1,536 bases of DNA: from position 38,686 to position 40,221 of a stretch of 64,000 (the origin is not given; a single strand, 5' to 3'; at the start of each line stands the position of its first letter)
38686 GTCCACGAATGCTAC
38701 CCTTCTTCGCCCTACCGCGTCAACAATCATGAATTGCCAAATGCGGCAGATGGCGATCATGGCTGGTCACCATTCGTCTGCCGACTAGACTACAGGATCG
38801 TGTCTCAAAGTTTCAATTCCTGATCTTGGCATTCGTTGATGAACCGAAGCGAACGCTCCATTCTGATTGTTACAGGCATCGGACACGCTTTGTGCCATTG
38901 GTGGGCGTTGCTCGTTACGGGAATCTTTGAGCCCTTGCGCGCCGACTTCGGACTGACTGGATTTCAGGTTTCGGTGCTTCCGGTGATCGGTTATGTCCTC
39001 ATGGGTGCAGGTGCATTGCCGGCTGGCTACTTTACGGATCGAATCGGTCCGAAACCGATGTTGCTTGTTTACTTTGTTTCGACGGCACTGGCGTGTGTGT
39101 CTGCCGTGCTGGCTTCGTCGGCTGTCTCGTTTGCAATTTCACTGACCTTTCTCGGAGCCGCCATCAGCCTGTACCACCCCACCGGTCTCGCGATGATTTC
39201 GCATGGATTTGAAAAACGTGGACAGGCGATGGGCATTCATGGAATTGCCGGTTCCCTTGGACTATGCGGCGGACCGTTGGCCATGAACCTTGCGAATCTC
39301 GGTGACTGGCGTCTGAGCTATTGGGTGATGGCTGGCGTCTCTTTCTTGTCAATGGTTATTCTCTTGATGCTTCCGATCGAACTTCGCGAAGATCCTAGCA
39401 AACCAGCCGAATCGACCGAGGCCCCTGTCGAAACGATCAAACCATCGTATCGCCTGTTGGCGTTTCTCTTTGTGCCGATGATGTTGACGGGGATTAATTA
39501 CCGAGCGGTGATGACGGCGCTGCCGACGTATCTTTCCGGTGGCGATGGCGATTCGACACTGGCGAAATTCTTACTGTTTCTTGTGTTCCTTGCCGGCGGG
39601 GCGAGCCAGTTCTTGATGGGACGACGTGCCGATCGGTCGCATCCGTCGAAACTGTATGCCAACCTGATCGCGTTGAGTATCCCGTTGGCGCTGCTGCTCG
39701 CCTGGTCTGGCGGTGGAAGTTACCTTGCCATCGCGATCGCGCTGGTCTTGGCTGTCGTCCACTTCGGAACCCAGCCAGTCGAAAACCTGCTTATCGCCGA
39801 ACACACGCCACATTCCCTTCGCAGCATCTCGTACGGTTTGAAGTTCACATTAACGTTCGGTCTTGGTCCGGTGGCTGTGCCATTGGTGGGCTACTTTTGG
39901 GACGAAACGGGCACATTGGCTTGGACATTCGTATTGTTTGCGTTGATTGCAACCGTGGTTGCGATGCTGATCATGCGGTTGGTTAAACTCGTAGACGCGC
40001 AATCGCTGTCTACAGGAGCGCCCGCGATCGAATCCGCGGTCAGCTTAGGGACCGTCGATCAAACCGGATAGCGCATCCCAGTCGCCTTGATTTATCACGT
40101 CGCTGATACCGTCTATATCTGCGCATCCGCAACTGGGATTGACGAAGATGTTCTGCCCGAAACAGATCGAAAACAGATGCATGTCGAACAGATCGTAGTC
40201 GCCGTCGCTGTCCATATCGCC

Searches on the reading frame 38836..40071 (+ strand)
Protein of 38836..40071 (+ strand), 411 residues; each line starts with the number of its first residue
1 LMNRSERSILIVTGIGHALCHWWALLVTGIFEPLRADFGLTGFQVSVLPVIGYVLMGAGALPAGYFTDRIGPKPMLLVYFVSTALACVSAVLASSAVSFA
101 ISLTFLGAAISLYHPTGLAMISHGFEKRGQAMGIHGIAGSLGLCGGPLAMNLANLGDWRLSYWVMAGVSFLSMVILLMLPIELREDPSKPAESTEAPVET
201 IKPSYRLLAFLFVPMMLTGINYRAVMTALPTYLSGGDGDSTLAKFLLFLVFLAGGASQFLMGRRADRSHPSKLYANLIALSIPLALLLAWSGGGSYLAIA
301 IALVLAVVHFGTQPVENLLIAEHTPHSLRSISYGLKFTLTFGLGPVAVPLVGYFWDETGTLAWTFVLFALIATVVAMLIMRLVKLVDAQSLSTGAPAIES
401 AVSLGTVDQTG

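Call 27: search_protein_families(library=pfam, proteins=[window:38836-40071:+], max_evalue=0.001)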
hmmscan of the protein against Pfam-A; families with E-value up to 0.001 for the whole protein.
window:38836-40071:+ (411 aa): 1 family
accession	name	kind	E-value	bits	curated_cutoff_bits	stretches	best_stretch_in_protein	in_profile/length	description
PF07690.21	MFS_1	-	6.4e-44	150.7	33.4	2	28-335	16-334/347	Major Facilitator Superfamily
